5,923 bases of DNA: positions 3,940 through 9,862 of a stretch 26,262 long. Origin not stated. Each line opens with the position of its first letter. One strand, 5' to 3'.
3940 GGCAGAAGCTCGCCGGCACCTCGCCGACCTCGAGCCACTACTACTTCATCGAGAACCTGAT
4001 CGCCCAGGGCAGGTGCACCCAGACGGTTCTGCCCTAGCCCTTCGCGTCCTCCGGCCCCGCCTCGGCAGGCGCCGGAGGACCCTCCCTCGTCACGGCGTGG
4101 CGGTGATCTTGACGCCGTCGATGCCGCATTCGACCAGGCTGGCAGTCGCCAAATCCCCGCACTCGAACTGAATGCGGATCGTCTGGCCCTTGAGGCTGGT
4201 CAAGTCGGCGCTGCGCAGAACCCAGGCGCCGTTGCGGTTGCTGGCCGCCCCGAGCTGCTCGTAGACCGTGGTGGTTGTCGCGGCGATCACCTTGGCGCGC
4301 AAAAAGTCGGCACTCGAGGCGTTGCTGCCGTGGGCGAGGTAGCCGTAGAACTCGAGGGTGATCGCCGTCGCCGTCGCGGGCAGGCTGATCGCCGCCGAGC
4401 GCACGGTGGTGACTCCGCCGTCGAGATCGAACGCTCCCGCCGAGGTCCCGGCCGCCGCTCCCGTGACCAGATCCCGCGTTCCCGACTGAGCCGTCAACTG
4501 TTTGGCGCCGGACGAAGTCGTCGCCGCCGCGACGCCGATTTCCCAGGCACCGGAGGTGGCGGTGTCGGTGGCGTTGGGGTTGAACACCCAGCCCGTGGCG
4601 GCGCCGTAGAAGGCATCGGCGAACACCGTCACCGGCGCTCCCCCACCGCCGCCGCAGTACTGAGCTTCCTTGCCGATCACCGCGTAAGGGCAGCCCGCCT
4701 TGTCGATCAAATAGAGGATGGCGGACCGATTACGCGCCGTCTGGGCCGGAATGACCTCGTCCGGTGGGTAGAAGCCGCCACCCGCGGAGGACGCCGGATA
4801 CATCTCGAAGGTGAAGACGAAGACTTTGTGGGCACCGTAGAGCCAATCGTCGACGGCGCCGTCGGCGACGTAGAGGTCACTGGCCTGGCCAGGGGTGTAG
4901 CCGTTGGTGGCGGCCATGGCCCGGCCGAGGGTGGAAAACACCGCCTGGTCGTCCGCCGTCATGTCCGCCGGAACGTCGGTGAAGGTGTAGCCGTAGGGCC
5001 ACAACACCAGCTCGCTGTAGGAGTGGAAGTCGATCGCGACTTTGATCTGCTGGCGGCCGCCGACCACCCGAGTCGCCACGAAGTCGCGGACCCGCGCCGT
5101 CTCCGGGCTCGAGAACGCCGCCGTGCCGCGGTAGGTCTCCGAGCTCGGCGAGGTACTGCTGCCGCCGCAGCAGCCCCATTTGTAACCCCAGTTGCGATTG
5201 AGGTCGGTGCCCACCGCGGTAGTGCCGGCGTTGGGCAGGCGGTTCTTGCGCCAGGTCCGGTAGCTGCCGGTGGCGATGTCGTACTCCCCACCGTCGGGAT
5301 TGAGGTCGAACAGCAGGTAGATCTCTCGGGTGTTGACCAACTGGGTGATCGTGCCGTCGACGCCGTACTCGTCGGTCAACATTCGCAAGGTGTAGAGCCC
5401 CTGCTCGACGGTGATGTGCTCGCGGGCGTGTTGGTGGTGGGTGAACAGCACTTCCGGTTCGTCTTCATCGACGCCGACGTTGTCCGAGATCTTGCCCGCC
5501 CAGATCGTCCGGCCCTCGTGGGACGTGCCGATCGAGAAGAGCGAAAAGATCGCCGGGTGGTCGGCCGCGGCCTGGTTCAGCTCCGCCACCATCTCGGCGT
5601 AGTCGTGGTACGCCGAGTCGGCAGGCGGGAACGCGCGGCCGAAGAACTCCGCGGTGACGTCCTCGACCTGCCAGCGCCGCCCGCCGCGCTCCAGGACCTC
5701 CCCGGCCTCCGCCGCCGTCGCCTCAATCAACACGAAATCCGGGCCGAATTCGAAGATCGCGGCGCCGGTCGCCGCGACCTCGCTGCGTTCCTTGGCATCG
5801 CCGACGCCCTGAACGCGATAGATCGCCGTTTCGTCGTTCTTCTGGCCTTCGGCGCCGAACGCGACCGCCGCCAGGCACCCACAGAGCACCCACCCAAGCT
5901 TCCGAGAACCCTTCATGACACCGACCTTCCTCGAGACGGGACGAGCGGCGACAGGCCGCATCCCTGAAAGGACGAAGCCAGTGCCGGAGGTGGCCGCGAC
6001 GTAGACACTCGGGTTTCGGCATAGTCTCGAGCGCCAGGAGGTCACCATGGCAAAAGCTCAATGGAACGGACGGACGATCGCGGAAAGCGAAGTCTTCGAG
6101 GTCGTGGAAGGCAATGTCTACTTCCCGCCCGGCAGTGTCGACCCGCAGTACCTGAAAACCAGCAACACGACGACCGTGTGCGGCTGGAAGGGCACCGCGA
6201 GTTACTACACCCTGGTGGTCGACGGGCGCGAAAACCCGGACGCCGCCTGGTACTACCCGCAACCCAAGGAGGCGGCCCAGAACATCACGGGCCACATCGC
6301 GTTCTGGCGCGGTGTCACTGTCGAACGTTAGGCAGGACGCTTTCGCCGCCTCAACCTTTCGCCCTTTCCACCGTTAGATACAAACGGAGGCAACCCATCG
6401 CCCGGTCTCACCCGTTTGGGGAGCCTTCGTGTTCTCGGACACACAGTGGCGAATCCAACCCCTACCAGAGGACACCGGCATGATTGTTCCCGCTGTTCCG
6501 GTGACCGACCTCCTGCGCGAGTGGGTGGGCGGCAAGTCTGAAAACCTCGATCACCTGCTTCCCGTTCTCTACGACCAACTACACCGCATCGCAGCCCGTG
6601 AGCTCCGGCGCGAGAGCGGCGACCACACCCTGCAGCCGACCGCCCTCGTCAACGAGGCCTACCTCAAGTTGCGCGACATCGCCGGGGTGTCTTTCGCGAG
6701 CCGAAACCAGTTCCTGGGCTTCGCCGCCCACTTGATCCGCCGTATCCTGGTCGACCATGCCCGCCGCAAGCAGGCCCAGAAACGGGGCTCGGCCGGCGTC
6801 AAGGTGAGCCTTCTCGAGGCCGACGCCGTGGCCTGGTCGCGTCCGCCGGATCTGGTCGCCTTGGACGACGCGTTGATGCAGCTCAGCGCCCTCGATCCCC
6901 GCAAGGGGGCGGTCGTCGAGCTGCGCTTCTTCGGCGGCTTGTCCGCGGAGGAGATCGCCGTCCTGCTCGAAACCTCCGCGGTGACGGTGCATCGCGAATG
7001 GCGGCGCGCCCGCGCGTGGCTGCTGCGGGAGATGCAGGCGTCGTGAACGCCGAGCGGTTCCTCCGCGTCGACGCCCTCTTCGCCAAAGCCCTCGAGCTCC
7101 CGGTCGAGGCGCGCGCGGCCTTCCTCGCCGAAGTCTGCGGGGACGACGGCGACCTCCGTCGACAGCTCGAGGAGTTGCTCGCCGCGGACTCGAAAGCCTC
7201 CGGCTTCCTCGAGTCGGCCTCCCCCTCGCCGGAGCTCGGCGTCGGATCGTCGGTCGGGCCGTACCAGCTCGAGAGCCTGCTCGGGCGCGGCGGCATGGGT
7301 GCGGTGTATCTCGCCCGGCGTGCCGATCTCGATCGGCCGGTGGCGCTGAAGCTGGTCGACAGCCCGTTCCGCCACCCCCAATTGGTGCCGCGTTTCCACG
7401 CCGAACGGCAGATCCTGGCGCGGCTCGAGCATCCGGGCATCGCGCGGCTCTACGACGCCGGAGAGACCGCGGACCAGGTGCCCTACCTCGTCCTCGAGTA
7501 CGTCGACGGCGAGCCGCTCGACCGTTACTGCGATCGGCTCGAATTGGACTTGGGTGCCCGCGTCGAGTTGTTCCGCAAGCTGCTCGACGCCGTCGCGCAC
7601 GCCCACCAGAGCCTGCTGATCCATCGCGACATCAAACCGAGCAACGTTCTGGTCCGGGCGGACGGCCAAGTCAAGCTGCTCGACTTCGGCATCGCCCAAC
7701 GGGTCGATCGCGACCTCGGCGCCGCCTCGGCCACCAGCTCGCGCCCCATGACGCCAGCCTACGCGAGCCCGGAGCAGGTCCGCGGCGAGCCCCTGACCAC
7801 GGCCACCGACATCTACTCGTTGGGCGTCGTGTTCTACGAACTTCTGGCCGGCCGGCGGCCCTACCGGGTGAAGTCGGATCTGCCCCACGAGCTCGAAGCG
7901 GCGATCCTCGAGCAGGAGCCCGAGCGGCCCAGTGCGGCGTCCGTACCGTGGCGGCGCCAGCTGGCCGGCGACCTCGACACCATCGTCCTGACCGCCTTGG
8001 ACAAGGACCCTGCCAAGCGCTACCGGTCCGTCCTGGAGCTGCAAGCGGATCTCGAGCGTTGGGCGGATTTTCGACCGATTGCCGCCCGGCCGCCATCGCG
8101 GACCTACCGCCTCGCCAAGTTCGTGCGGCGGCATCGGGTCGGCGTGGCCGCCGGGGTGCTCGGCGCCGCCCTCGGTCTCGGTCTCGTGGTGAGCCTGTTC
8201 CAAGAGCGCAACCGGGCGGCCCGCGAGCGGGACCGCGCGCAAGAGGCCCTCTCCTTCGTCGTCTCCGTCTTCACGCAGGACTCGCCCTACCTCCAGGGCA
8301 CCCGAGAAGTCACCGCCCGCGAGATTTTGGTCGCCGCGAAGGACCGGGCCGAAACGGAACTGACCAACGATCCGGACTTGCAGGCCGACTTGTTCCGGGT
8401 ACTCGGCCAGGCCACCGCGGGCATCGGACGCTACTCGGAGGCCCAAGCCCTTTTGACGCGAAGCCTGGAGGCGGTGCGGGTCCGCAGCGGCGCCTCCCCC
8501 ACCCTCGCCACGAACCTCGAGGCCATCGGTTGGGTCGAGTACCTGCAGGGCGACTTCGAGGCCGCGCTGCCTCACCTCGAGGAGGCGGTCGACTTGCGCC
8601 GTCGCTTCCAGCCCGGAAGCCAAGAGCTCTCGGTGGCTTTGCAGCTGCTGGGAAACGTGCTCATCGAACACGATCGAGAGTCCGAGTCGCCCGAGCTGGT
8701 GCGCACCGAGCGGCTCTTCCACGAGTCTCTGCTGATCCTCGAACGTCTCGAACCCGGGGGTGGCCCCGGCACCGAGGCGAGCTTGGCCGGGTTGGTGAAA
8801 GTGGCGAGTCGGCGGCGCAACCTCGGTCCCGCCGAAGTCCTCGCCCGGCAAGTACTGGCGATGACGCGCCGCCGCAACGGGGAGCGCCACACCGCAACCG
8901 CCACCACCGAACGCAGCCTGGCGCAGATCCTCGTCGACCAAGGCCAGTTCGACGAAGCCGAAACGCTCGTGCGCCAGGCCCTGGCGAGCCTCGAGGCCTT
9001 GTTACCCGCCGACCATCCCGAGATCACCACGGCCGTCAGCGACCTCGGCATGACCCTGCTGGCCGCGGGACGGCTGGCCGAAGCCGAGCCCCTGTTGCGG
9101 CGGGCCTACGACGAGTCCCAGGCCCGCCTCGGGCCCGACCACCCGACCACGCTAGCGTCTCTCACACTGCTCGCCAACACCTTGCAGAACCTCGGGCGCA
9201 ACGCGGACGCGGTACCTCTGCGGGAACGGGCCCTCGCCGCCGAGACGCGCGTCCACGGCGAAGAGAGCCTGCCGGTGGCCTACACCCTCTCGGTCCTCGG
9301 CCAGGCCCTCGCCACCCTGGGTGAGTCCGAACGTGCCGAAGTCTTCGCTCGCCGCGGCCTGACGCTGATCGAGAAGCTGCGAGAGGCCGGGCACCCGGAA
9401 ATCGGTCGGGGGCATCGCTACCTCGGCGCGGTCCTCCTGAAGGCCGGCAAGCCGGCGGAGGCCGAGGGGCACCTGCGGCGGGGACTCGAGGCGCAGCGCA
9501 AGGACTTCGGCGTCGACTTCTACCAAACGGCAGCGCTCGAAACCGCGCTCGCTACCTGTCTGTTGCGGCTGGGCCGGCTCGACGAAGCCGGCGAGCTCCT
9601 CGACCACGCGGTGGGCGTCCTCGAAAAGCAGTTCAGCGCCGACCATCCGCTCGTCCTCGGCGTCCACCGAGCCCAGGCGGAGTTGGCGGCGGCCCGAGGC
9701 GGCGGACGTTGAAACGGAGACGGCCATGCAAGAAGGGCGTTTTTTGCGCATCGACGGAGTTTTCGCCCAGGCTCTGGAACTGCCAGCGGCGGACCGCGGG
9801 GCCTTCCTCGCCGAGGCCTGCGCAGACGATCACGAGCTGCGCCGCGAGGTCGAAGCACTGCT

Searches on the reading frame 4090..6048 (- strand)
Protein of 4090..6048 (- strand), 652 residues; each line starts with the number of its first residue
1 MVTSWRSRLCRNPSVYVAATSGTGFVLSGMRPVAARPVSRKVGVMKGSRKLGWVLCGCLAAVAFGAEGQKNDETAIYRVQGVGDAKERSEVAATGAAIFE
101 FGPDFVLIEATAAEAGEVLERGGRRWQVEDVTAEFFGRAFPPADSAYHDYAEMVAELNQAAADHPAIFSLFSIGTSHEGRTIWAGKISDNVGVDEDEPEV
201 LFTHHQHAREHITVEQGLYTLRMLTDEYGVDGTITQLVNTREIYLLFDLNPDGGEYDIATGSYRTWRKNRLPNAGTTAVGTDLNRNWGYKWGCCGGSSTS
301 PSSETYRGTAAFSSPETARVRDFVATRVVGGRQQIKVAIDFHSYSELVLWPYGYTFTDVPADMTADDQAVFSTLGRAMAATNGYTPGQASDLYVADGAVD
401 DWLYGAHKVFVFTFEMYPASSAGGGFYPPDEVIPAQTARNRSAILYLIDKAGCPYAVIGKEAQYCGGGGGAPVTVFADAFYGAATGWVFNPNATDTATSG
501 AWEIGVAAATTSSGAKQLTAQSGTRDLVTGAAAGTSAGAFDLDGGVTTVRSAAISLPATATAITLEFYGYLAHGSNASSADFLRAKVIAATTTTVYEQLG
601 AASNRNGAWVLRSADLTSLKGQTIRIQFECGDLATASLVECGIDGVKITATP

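Call 60: search_protein_families(library=pfam, proteins=[window:4090-6048:-], max_evalue=0.001)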
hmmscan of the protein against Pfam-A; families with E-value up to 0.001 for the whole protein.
window:4090-6048:- (652 aa): 1 family
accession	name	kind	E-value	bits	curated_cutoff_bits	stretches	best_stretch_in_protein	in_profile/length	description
PF00246.29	Peptidase_M14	-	8e-65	219.7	21.6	1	154-438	2-281/286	Zinc carboxypeptidase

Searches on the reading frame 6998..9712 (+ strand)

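Call 60: search_protein_families(library=pfam, proteins=[window:6998-9712:+], max_evalue=0.001)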
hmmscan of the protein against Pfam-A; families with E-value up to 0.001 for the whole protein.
window:6998-9712:+ (904 aa): 18 families
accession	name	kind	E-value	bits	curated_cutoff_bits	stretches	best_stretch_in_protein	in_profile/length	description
PF13424.12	TPR_12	-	9.7e-50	167.1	30.1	5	469-535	9-76/77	Tetratricopeptide repeat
PF00069.31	Pkinase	-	6.7e-48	163.8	31.7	1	89-342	1-252/263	Protein kinase domain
PF13374.12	TPR_10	-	1.8e-35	120.4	27.5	2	639-675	6-42/42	Tetratricopeptide repeat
PF07714.23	PK_Tyr_Ser-Thr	-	1.3e-28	100.5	23.1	1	91-293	3-209/258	Protein tyrosine and serine/threonine kinase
PF24885.1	TPR_NPHP3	-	1.1e-20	74.6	100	2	660-751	124-215/239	Nephrocystin-3 TPR domain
PF17874.7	TPR_MalT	-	1.3e-17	64.6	45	3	642-795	8-156/336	MalT-like TPR region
PF07719.23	TPR_2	-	2.1e-17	62.2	27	0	805-833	3-31/34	Tetratricopeptide repeat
PF00515.34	TPR_1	-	4.1e-15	55.3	27.8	0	510-535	7-32/34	Tetratricopeptide repeat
PF13432.12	TPR_16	-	5.4e-15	55.9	32.7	1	641-707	3-61/65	Tetratricopeptide repeat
PF13428.12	TPR_14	-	3.7e-13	49.2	23.5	0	806-837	4-35/44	Tetratricopeptide repeat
PF14559.12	TPR_19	-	1.4e-11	45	25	0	813-871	1-51/68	Tetratricopeptide repeat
PF13181.12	TPR_8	-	2.3e-11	43.3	25.7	0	641-662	7-28/34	Tetratricopeptide repeat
PF07721.20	TPR_4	-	6.5e-10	39.1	27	0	680-702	4-26/26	Tetratricopeptide repeat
PF13176.12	TPR_7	-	9.4e-10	38.2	27.9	0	721-748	1-28/36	Tetratricopeptide repeat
PF03109.22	ABC1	-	3e-07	30.3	22.9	1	163-239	144-220/244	ABC1 atypical kinase-like domain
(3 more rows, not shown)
